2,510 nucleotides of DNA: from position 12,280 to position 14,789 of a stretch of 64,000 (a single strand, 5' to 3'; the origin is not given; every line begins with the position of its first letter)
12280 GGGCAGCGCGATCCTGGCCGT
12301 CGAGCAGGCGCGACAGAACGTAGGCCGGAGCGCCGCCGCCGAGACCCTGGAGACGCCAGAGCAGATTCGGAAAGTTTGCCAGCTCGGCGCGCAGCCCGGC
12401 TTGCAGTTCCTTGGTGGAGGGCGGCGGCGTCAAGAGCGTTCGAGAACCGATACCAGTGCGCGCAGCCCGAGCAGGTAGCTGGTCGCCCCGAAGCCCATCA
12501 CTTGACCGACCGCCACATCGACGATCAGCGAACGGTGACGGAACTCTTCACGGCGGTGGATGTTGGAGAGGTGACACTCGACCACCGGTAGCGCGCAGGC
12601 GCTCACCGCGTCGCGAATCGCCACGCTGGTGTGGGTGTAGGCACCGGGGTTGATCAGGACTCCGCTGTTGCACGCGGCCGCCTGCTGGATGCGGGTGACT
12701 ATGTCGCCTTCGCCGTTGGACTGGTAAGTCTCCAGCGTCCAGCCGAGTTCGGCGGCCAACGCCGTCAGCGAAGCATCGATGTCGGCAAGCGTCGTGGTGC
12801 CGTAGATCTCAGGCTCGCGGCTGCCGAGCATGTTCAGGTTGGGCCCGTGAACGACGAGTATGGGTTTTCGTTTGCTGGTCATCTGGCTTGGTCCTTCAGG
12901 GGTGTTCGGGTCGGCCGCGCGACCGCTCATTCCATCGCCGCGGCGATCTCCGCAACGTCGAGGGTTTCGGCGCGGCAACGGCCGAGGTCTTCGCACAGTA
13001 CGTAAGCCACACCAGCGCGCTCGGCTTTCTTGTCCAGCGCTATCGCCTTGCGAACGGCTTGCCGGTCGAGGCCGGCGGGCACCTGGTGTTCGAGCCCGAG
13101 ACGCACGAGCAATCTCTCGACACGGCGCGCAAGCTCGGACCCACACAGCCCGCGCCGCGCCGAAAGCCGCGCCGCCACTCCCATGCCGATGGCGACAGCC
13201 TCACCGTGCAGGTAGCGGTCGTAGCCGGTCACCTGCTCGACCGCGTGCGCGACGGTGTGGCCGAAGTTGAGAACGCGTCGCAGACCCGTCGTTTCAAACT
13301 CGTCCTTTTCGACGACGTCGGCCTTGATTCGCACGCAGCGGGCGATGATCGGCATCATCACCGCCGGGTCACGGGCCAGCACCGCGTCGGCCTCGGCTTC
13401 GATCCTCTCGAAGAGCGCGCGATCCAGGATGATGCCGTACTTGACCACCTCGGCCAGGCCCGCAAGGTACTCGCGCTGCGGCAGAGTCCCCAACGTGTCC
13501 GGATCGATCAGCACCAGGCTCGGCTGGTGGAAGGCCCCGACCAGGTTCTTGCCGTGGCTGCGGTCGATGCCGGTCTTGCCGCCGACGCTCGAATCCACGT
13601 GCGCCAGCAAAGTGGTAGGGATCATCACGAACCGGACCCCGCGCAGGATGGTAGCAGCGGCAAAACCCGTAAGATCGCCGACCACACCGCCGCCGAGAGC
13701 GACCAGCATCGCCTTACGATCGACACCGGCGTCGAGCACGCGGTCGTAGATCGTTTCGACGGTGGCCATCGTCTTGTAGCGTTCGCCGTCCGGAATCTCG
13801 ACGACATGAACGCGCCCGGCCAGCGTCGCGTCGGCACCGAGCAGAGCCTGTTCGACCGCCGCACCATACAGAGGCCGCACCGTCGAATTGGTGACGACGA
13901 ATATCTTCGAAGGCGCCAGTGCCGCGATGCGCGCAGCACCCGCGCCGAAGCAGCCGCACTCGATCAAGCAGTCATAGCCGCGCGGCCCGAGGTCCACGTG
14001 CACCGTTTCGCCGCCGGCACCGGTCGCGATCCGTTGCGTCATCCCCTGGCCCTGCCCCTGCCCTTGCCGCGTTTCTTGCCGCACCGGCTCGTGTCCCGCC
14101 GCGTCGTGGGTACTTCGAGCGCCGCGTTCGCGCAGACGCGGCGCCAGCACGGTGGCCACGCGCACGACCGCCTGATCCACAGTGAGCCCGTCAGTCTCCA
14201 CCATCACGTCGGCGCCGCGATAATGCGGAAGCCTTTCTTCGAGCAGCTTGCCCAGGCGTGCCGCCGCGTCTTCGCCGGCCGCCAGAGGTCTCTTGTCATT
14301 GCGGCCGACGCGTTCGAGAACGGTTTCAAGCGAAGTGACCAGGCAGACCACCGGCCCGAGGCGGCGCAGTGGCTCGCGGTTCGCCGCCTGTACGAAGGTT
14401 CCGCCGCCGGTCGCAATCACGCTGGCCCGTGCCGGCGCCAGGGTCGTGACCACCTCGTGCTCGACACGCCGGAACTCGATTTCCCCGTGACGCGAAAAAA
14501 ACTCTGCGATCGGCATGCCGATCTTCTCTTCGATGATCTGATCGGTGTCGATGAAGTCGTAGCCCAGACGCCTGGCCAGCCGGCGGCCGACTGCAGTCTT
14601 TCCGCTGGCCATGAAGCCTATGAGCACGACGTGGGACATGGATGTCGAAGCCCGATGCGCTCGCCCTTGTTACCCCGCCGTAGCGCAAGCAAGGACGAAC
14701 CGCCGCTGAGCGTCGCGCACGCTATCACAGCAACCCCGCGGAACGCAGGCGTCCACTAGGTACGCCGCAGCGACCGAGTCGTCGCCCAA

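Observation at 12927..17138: Orphan PilQ-type secretin retaining the ancestral pilQ-aroK-aroB linkage without pilMNOP, and with aroK-aroB fused into one ORF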

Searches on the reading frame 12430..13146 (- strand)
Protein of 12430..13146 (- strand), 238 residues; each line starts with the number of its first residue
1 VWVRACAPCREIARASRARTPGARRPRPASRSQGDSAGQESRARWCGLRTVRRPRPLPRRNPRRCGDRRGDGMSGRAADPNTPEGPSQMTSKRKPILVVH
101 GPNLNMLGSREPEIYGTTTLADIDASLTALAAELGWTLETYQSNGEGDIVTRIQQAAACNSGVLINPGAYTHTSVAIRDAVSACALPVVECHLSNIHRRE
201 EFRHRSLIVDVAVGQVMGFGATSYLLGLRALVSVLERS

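Call 4: search_protein_families(library=pfam, proteins=[window:12430-13146:-], max_evalue=0.01)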
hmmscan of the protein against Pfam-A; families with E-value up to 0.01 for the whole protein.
window:12430-13146:- (238 aa): 1 family
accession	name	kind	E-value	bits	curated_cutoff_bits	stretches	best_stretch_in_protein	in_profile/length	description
PF01220.24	DHquinase_II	-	2.5e-57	192.9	23.3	1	96-231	2-137/138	Dehydroquinase class II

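Call 5: search_protein_families(library=ncbifam, proteins=[window:12430-13146:-], max_evalue=0.01)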
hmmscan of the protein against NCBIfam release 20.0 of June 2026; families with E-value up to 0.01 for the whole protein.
window:12430-13146:- (238 aa): 5 families
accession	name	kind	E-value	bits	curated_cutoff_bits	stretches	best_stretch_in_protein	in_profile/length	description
NF003807.0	PRK05395.1-4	subfamily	8.4e-60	200.6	130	1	94-236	4-146/148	type II 3-dehydroquinate dehydratase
NF003805.0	PRK05395.1-2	subfamily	1.1e-58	197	146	1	95-236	3-144/147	type II 3-dehydroquinate dehydratase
NF003806.0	PRK05395.1-3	subfamily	1.1e-58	196.9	171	1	94-236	3-145/149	type II 3-dehydroquinate dehydratase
TIGR01088.1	aroQ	equivalog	1.5e-56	189.9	169.85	1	96-234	2-140/141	type II 3-dehydroquinate dehydratase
NF003804.0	PRK05395.1-1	subfamily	2.1e-54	183.3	195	1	92-236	3-148/151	type II 3-dehydroquinate dehydratase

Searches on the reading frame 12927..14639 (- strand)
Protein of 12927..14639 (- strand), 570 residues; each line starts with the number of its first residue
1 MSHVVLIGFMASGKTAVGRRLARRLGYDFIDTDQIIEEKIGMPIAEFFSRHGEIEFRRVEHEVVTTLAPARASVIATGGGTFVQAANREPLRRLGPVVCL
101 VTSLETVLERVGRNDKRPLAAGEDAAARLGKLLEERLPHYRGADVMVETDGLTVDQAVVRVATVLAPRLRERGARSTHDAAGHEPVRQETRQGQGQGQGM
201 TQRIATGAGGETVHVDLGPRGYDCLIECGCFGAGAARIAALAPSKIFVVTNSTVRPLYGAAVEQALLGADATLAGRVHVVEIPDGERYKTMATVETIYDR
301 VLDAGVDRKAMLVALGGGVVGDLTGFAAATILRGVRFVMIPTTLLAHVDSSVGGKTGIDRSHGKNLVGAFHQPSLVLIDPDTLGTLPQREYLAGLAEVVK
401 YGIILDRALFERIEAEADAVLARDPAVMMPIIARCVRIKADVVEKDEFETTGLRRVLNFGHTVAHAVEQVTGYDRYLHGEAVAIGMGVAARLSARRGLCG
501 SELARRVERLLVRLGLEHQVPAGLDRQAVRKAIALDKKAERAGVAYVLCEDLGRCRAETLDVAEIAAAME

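Call 4: search_protein_families(library=pfam, proteins=[window:12927-14639:-], max_evalue=0.01)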
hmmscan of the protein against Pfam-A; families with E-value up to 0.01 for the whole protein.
window:12927-14639:- (570 aa): 8 families
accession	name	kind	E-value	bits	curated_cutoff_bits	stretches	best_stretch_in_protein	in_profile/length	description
PF01761.26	DHQ_synthase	-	2.8e-47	159.5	24.2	1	280-391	2-113/115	3-dehydroquinate synthase N-terminal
PF24621.2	DHQS_C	-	2.3e-44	151.3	27.6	1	394-539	1-144/144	3-dehydroquinate synthase C-terminal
PF01202.28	SKI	-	4e-41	141.2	22.1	1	10-159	1-152/159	Shikimate kinase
PF13671.12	AAA_33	-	4e-07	30.9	27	1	4-111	2-115/143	AAA domain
PF13685.12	Fe-ADH_2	-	8.1e-07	29.6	28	1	238-344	14-108/149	Iron-containing alcohol dehydrogenase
PF13238.12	AAA_18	-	3.8e-06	27.8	29.4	1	4-115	1-112/128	AAA domain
PF13189.12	Cytidylate_kin2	-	0.0002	22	28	1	10-53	8-52/176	Cytidylate kinase-like family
PF00465.25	Fe-ADH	-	0.0036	17.3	31.3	1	229-380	9-168/168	Iron-containing alcohol dehydrogenase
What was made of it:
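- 14130..14639 (-): AroK (shikimate kinase) domain, aa 1-170 of the fusion protein. PF01202 E 4e-41 (call 4).
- Checked: (2) The ORF at 12927..14639 (−, 570 aa) carries SKI (aa 10-159), DHQ_synthase and DHQS_C in one frame (call 4).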

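Call 5: search_protein_families(library=ncbifam, proteins=[window:12927-14639:-], max_evalue=0.01)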
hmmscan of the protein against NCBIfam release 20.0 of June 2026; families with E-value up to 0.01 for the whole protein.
window:12927-14639:- (570 aa): 18 families
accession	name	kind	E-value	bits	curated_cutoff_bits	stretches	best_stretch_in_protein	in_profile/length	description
TIGR01357.1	aroB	equivalog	2.1e-108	362.6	305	1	226-559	5-332/344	3-dehydroquinate synthase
NF010627.0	PRK14021.1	equivalog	3.4e-84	283.2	565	2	203-554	169-521/542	bifunctional shikimate kinase/3-dehydroquinate synthase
TIGR04425.1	P_lya_rel_AroB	hypoth_equivalog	9.6e-70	235.3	400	1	239-557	21-328/348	AroB-related putative sugar phosphate phospholyase (cyclizing)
NF010556.0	PRK13951.1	equivalog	1.3e-67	228.7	560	2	282-554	211-476/492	bifunctional shikimate kinase AroK/3-dehydroquinate synthase AroB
NF004852.0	PRK06203.1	equivalog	1.2e-62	212.1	333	1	277-521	89-334/407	3-dehydroquinate synthase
NF010553.0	PRK13947.1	equivalog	9.1e-46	156.2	204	1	1-162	1-162/173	shikimate kinase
NF010552.0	PRK13946.1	equivalog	4.2e-45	153.8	186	1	3-171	25-193/198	shikimate kinase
NF010554.0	PRK13948.1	equivalog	5.2e-44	150.1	217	1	2-161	11-169/192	shikimate kinase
NF040667.1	hom_kin_desulfo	exception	1.3e-32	112.9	197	1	3-165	2-162/163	homoserine kinase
NF003456.0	PRK05057.1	equivalog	3.1e-31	108.6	195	1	4-165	7-170/173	shikimate kinase AroK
NF002988.0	PRK03731.1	equivalog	7.2e-29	100.7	161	1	2-167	3-170/174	shikimate kinase AroL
NF006015.0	PRK08154.1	subfamily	1.8e-26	93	204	1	3-171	138-308/314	anaerobic benzoate catabolism transcriptional regulator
NF010555.0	PRK13949.1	equivalog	5.1e-26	91.8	180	1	1-166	1-170/175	shikimate kinase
NF006610.0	PRK09169.1-4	subfamily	2.5e-23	80.7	4299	1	3-147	2867-3011/3056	hypothetical protein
NF001866.0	PRK00625.1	equivalog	3e-15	56.8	142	1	4-140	3-139/173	shikimate kinase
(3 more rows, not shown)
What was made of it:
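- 12927..14042 (-): AroB (3-dehydroquinate synthase) domain, starting at Met200, plus stop codon. TIGR01357 362.6 bits, above the cutoff of 305 (call 5); Pfam DHQ_synthase and DHQS_C (call 4).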
